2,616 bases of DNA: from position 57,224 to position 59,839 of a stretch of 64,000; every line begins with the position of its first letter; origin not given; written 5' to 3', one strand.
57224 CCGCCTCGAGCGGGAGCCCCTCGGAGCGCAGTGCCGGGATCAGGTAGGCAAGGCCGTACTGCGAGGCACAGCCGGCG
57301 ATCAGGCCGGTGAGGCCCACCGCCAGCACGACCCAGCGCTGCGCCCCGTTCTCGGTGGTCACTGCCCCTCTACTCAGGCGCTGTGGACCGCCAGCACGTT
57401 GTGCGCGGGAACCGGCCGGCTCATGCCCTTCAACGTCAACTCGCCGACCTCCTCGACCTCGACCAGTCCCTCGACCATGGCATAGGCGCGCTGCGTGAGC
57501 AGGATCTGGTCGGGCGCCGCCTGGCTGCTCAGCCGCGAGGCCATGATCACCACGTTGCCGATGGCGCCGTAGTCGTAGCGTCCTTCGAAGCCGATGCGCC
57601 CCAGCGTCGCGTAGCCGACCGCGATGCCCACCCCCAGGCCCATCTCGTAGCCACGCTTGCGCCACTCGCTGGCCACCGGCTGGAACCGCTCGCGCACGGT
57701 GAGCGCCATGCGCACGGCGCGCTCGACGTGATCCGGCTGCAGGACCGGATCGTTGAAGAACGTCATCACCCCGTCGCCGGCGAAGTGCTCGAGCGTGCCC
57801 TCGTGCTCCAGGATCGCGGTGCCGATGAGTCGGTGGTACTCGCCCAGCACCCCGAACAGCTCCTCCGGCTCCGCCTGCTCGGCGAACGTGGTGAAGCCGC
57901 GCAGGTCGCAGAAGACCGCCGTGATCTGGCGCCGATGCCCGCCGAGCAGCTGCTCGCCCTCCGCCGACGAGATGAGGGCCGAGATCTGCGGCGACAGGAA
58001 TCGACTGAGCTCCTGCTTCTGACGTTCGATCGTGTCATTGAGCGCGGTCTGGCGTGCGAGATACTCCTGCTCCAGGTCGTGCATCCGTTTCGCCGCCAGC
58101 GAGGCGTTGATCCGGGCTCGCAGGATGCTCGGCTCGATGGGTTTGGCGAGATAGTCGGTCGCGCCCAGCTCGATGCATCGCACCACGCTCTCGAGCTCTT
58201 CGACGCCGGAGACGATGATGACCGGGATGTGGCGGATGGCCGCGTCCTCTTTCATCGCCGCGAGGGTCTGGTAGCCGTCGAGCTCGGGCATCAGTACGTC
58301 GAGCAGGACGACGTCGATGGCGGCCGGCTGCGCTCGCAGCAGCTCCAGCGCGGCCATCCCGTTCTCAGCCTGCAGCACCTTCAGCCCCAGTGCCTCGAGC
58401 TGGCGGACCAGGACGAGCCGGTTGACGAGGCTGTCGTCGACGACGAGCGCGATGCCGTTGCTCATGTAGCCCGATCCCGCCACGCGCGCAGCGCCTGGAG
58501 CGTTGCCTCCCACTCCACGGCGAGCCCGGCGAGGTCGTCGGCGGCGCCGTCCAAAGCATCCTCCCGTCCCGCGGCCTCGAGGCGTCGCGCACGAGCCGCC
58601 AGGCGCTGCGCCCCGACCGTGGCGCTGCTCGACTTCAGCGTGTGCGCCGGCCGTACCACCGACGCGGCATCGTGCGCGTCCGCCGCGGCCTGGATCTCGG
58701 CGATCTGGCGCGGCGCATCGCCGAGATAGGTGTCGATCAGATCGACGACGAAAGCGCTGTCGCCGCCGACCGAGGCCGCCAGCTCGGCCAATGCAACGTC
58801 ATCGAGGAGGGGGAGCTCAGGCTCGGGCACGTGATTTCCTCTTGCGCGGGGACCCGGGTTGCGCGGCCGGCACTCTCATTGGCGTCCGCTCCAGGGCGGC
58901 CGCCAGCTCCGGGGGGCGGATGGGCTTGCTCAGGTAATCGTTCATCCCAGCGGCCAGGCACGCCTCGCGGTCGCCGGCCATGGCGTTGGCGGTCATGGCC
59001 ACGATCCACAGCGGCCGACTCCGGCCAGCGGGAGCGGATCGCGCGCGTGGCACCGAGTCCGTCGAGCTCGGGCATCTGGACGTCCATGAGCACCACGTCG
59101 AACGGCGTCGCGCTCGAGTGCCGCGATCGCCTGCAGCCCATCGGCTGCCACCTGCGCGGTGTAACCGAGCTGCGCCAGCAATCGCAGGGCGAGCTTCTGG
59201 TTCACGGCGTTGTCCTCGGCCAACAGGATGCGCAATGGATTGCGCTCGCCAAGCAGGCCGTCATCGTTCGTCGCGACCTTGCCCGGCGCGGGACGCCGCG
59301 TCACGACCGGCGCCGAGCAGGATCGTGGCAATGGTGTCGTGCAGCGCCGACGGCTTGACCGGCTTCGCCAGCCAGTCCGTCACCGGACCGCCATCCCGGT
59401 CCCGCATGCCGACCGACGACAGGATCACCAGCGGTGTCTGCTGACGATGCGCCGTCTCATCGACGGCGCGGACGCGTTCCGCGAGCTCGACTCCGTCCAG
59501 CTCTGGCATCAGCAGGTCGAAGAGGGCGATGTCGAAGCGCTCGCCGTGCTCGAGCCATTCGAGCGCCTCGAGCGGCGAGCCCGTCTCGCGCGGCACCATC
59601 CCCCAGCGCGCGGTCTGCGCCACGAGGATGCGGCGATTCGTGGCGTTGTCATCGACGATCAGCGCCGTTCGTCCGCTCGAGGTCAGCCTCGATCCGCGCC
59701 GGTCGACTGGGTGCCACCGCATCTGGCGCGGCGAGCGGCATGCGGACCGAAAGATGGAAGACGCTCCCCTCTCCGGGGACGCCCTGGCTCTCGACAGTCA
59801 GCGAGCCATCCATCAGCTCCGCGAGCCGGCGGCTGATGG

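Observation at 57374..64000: Multi-GAF hybrid kinase, Hpt and receiver-adenylyl cyclase: a candidate four-step phosphorelay driving cAMP synthesis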

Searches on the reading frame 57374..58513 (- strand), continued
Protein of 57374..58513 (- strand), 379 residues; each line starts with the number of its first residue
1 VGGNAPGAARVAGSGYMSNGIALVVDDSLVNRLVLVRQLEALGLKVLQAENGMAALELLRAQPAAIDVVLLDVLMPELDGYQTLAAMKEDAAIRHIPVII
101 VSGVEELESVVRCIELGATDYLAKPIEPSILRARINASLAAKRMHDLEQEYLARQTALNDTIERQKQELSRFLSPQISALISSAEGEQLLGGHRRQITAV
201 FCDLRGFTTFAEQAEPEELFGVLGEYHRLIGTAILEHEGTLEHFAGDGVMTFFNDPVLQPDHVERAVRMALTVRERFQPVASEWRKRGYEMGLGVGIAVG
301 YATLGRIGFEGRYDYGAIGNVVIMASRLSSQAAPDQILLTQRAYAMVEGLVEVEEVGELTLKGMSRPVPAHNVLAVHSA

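Call 67: predict_structure(alignment_id=A2)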
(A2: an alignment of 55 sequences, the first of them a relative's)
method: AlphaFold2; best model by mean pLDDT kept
length: 363 residues; sequences in the alignment: 55
mean_pLDDT: 85.8   pTM: 0.52
mean pLDDT of the five models: 85.8, 83.6, 82.4, 82.3, 70.3
residues with pLDDT >= 90: 204; 70-90: 108; 50-70: 36; < 50: 15
segments of 3 or more residues with pLDDT < 50: 289-301
pLDDT, mean of each block of 10 residues (from residue 1): 82 93 93 94 90 90 89 94 91 91 92 91 89 89 84 64 63 59 92 89 90 95 82 86 91 97 92 92 71 40 77 93 95 94 85 93 69
secondary structure, 60 per line:
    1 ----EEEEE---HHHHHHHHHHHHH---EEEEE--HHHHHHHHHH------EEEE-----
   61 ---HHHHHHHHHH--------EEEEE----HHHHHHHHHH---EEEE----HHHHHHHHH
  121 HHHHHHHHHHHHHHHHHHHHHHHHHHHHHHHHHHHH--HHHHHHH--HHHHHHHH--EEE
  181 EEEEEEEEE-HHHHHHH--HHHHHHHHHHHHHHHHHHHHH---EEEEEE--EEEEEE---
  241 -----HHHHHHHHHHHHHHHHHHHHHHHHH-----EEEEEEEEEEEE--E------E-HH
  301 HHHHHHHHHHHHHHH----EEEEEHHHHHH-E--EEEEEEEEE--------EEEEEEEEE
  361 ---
elements in order: E5-9 H13-25 E29-33 H36-45 E52-55 H64-73 E82-86 H91-100 E104-107 H112-156 H159-165 H168-175 E178-189 H191-197 H200-220 E224-229 E232-237 H246-270 E276-287 H299-315 E320-324 H325-330 E335-343 E352-360

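Call 69: fold_search(model_id=the predicted structure, library=pdb)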
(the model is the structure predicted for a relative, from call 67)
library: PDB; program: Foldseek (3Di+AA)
matches with E <= 10: 1791; with E <= 0.001: 793
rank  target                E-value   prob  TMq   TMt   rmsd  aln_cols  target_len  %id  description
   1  3r5g_B                1.5e-18  1.00  0.46  0.83   2.7       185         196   34  Crystal structure of the adenylyl cyclase CyaB from P. aeruginosa (released 2012-01-11)
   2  3r5g_A                3.0e-18  1.00  0.46  0.83   2.8       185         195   34  Crystal structure of the adenylyl cyclase CyaB from P. aeruginosa (released 2012-01-11)
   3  3bre_B                3.8e-17  1.00  0.40  0.43  18.6       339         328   20  Crystal Structure of P.aeruginosa PA3702 (released 2008-04-01)
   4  6fht_B                1.3e-16  1.00  0.47  0.24  22.7       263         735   28  Crystal structure of an artificial phytochrome regulated adenylate/guanylate cyclase in its dark adapted Pr form (released 2018-04-18)
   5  1wc1_C                1.9e-16  1.00  0.44  0.80   3.2       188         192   28  Soluble adenylyl cyclase CyaC from S. platensis in complex with Rp- ATPalphaS (released 2004-12-20)
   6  2w01_D                2.1e-16  1.00  0.46  0.81   2.7       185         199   32  Crystal structure of the guanylyl cyclase Cya2 (released 2008-09-30)
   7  3i5a                  2.9e-16  1.00  0.37  0.42  17.8       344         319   18  Crystal structure of full-length WpsR from Pseudomonas syringae (released 2009-08-18)
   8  1wc1_B                3.9e-16  1.00  0.44  0.79   3.2       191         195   28  Soluble adenylyl cyclase CyaC from S. platensis in complex with Rp- ATPalphaS (released 2004-12-20)
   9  2w01_C                5.0e-16  1.00  0.46  0.81   2.8       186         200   32  Crystal structure of the guanylyl cyclase Cya2 (released 2008-09-30)
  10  2w01_B                5.7e-16  1.00  0.46  0.82   2.9       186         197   32  Crystal structure of the guanylyl cyclase Cya2 (released 2008-09-30)
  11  1wc1_A                6.0e-16  1.00  0.44  0.78   3.2       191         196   28  Soluble adenylyl cyclase CyaC from S. platensis in complex with Rp- ATPalphaS (released 2004-12-20)
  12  1wc3_B                6.0e-16  1.00  0.43  0.77   3.4       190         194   28  Soluble adenylyl cyclase CyaC from S. platensis in complex with alpha, beta-methylene-ATP and Strontium (released 2004-12-20)
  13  2bw7_B                6.4e-16  1.00  0.44  0.80   3.2       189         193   28  A novel mechanism for adenylyl cyclase inhibition from the crystal structure of its complex with catechol estrogen (released 2005-07-20)
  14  1wc5_D                1.1e-15  1.00  0.44  0.79   3.4       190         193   28  Soluble adenylyl cyclase CyaC from S. platensis in complex with alpha, beta-methylene-ATP in presence of bicarbonate (released 2004-12-20)
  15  1wc0_A                1.5e-15  1.00  0.43  0.74   3.5       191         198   28  Soluble adenylyl cyclase CyaC from S. platensis in complex with alpha, beta-methylene-ATP (released 2004-12-20)
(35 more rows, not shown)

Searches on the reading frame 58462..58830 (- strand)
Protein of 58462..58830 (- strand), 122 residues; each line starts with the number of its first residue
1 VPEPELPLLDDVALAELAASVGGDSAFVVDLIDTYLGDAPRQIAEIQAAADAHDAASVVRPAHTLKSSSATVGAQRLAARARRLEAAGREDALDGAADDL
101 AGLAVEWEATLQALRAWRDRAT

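Call 9: search_protein_families(library=pfam, proteins=[window:58462-58830:-], max_evalue=0.01)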
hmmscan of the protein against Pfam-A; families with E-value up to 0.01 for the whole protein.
window:58462-58830:- (122 aa): 1 family
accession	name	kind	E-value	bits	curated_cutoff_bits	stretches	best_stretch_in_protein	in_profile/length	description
PF01627.28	Hpt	-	4.3e-16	59.4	24.6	1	30-117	1-84/84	Hpt domain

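Call 11: find_encoding_contigs(protein=window:58462-58830:-, flank=10000, max_places=6)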
Protein window:58462-58830:- (122 aa): 1 contig read that carries it; 1 place shown.
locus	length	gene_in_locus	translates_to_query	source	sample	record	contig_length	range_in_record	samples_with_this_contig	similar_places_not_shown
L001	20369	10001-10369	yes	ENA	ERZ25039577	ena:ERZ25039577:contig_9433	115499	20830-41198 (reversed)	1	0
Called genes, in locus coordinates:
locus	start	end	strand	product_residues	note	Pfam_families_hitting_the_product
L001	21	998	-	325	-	PF00291:PALP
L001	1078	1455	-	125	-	-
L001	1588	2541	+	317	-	PF00753:Lactamase_B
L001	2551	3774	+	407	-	PF01494:FAD_binding_3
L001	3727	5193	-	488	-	-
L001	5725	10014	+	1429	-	PF13185:GAF_2, PF01590:GAF, PF13185:GAF_2, PF01590:GAF, PF13185:GAF_2, PF01590:GAF, PF13185:GAF_2, PF01590:GAF, +9 more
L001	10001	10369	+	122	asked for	PF01627:Hpt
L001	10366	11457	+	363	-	PF00072:Response_reg, PF00211:Guanylate_cyc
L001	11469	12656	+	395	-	PF07690:MFS_1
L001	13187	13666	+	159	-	PF13473:Cupredoxin_1, PF06525:SoxE (weak)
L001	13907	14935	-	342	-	PF03069:FmdA_AmdA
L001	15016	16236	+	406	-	PF13433:Peripla_BP_5, PF13458:Peripla_BP_6, PF01094:ANF_receptor, PF13433:Peripla_BP_5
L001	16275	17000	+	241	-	PF00005:ABC_tran, PF12399:BCA_ABC_TP_C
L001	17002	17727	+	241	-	PF00005:ABC_tran, PF13304:AAA_21 (faint)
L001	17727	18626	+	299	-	PF02653:BPD_transp_2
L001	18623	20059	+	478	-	PF02653:BPD_transp_2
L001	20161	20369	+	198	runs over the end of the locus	PF00210:Ferritin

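Call 25: search_protein_families(library=pfam, proteins=[L001:5725-10014:+], max_evalue=0.001)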
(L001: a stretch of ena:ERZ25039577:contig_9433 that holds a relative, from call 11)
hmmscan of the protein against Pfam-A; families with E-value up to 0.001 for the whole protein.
L001:5725-10014:+ (1429 aa): 8 families
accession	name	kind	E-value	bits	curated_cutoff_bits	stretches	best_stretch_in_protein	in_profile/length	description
PF13185.12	GAF_2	-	1.2e-66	223.5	28.6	5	729-869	2-136/136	GAF domain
PF01590.32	GAF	-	6e-61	205.3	22.4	5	730-868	1-133/133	GAF domain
PF13492.12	GAF_3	-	1.2e-41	142.6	27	5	734-870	5-129/129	GAF domain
PF00072.30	Response_reg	-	3e-39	134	30.2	2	1294-1405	1-110/111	Response regulator receiver domain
PF02518.31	HATPase_c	-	6.3e-26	91.4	26.4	1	1002-1124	1-109/111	Histidine kinase-, DNA gyrase B-, and HSP90-like ATPase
PF00512.31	HisKA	-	1.2e-23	83.4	26.9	1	890-955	1-66/66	His Kinase A (phospho-acceptor) domain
PF15714.11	SpoVT_C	-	3e-10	40.7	27.5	0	649-693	77-121/128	Stage V sporulation protein T C-terminal, transcription factor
PF11849.14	DUF3369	-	2.4e-05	25.1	27.2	0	148-189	126-167/168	Domain of unknown function (DUF3369)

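Call 52: search_protein_families(library=ncbifam, proteins=[window:58462-58830:-, L001:5725-10014:+], max_evalue=0.001)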
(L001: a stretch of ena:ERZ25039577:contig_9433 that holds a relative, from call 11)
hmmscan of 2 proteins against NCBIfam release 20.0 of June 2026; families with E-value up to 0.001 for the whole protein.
window:58462-58830:- (122 aa): 4 families
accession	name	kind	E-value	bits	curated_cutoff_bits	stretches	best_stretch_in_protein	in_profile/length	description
TIGR02956.1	TMAO_torS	equivalog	3.1e-08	32.2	676.5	1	8-117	862-967/967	TMAO reductase system sensor histidine kinase/response regulator TorS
NF041948.1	Phrelay_LuxU_Vib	equivalog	8.2e-07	29.4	140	1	8-102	3-95/110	quorum-sensing phosphorelay protein LuxU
NF008302.0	PRK11091.1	equivalog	6e-06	24.7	838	1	8-119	665-774/779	aerobic respiration two-component sensor histidine kinase ArcB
NF008543.0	PRK11466.1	equivalog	0.00021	19.3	982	1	9-88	808-885/914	TMAO reductase system sensor histidine kinase/response regulator TorS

L001:5725-10014:+ (1429 aa): 150 families (the best 25 are shown)
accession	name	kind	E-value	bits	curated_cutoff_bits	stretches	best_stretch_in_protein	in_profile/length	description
NF008318.0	PRK11107.1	equivalog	1e-123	414.3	890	3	882-1166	284-556/920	two-component sensor histidine kinase BarA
TIGR02956.1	TMAO_torS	equivalog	2.9e-122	409.6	676.5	2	876-1265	446-821/967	TMAO reductase system sensor histidine kinase/response regulator TorS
NF011874.0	PRK15347.1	equivalog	3e-99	333.3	852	3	878-1129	385-617/921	two component system sensor kinase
NF041947.1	LuxQ_Vibrio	equivalog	5.5e-99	332.2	1200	2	876-1215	457-790/843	quorum-sensing autoinducer 2 sensor kinase/phosphatase LuxQ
NF008302.0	PRK11091.1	equivalog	8.5e-97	325.1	838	2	874-1263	266-642/779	aerobic respiration two-component sensor histidine kinase ArcB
NF008099.0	PRK10841.1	equivalog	7.2e-95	318.6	920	3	878-1127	457-691/949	two-component system sensor histidine kinase RcsC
NF045901.1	HisKinLetSLeg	equivalog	1.6e-91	307.7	1650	1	883-1403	285-783/906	two-component system sensor histidine kinase LetS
NF008543.0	PRK11466.1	equivalog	7.2e-85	285.5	982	2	871-1214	424-749/914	TMAO reductase system sensor histidine kinase/response regulator TorS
NF038297.2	hybrid_HK_HrmK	equivalog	2.3e-83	280.9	725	2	883-1259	227-603/607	hybrid histidine kinase/response regulator HrmK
NF007420.1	PRK09959.1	equivalog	4e-57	193.6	1995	2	880-1215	701-1026/1197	acid-sensing system histidine kinase EvgS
NF041832.1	near_NosP_CTERM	subfamily_domain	1.4e-55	188.9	400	2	885-1263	1-369/370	NahK/ErcS family hybrid sensor histidine kinase/response regulator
NF046044.1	PnpS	equivalog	3.9e-50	171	400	1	886-1121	165-388/390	two-component system histidine kinase PnpS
NF047465.1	hybrid_HK_LvrA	exception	3e-45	154.6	1200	2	886-1134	197-430/819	hybrid histidine kinase/response regulator LvrA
NF041880.1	EPS_EpsF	equivalog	3.9e-45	154.3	900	2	879-1120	262-489/492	response regulator EpsF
NF050805.1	CellDivHKDivJCaul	equivalog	3.5e-44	151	1000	1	857-1127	267-521/531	cell cycle sensor histidine kinase DivJ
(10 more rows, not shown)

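Call 53: search_protein_families(library=padloc, proteins=[window:58462-58830:-], max_evalue=0.01)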
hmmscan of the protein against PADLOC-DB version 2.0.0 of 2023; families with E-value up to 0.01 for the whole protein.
window:58462-58830:- (122 aa): 0 families

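Call 57: list_cluster_members(proteins=[P0001, window:58462-58830:-])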
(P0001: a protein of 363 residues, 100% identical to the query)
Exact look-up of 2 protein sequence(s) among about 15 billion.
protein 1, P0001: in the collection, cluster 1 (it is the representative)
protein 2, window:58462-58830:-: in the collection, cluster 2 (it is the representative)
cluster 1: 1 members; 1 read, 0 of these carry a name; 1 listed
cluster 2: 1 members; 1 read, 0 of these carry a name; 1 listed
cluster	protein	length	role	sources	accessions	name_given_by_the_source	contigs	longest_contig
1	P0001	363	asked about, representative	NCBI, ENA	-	-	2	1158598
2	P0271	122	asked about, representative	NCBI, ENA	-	-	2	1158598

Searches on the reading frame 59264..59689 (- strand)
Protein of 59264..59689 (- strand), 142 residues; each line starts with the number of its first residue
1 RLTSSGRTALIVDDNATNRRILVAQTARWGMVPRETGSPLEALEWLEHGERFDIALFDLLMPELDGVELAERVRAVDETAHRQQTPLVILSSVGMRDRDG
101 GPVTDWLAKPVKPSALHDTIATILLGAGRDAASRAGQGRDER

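Call 9: search_protein_families(library=pfam, proteins=[window:59264-59689:-], max_evalue=0.01)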
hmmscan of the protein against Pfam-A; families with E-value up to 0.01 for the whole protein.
seq(142 aa): 1 family
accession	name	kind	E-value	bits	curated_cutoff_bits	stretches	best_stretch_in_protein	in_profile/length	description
PF00072.30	Response_reg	-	1.3e-13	51.5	30.2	1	10-120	2-110/111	Response regulator receiver domain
